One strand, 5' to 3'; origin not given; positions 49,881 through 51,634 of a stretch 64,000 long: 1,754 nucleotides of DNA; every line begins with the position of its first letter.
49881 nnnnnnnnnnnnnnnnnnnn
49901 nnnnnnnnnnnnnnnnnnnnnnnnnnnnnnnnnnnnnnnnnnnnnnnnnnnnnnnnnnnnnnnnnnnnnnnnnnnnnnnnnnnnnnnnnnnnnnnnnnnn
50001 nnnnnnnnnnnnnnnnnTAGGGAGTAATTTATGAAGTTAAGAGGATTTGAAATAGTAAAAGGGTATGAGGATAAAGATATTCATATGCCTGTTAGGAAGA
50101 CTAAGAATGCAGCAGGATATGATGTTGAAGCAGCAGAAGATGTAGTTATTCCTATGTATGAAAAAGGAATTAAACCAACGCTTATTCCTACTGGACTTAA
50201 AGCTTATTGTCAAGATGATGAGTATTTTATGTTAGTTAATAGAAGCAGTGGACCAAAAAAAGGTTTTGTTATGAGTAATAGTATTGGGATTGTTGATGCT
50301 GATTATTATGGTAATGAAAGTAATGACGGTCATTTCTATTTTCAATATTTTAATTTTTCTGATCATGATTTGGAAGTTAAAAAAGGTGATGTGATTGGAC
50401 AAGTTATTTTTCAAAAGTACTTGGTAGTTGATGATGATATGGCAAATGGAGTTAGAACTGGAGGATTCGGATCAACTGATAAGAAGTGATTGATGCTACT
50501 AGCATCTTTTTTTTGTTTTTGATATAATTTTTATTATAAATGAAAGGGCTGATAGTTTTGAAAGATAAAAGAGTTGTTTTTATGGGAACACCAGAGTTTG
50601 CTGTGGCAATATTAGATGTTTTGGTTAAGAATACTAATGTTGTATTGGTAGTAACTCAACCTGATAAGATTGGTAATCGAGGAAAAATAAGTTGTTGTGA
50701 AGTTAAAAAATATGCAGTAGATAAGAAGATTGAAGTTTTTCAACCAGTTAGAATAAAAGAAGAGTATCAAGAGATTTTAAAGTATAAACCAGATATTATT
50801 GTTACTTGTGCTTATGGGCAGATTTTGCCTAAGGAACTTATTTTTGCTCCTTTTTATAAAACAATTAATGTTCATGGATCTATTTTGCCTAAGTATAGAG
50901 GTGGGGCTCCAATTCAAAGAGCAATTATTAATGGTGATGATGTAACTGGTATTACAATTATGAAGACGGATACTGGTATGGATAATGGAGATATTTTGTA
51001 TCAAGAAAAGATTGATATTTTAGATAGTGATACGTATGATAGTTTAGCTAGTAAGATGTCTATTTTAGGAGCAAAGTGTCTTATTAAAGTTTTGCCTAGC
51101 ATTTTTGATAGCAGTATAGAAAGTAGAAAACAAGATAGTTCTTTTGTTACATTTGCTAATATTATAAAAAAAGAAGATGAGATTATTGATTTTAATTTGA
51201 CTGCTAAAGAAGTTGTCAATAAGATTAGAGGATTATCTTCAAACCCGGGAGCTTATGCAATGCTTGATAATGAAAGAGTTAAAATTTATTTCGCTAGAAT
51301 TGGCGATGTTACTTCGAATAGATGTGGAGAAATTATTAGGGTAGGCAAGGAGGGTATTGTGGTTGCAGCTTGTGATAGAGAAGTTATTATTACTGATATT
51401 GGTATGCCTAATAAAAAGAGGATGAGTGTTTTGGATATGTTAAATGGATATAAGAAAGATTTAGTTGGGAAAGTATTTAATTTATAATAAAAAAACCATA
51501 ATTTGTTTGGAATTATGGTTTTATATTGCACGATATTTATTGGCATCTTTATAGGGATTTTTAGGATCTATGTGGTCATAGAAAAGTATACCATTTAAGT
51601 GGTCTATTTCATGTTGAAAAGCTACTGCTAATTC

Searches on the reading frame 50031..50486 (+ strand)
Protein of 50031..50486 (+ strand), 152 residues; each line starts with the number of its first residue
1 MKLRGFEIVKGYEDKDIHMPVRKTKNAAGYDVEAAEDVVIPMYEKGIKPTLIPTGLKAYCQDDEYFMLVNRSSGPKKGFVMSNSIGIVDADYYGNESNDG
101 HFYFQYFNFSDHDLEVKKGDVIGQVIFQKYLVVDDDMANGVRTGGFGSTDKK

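Call 60: search_protein_families(library=pfam, proteins=[window:50031-50486:+], max_evalue=0.001)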
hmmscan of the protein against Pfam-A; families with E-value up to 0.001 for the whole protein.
window:50031-50486:+ (152 aa): 1 family
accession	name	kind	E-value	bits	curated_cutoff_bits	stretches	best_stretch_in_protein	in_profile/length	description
PF00692.24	dUTPase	-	7.5e-17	61.7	22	1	16-132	2-106/129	dUTPase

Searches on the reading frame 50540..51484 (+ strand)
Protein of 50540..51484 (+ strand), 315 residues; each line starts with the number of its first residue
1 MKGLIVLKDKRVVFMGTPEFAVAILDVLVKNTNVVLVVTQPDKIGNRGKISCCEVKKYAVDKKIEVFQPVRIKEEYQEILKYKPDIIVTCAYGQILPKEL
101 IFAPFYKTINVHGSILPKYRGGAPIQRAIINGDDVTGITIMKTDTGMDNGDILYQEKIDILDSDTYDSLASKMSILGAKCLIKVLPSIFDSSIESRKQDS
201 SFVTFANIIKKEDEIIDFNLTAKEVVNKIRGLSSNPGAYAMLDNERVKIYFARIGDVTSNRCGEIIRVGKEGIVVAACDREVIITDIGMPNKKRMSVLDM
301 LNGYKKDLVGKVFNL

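Call 60: search_protein_families(library=pfam, proteins=[window:50540-51484:+], max_evalue=0.001)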
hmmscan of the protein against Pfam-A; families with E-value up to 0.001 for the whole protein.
window:50540-51484:+ (315 aa): 2 families
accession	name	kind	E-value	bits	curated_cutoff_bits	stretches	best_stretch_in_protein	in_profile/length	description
PF00551.24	Formyl_trans_N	-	5.6e-39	134.2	26.1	1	10-185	1-181/181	Formyl transferase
PF02911.23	Formyl_trans_C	-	5.4e-24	84.7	21.1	1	209-304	2-99/100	Formyl transferase, C-terminal domain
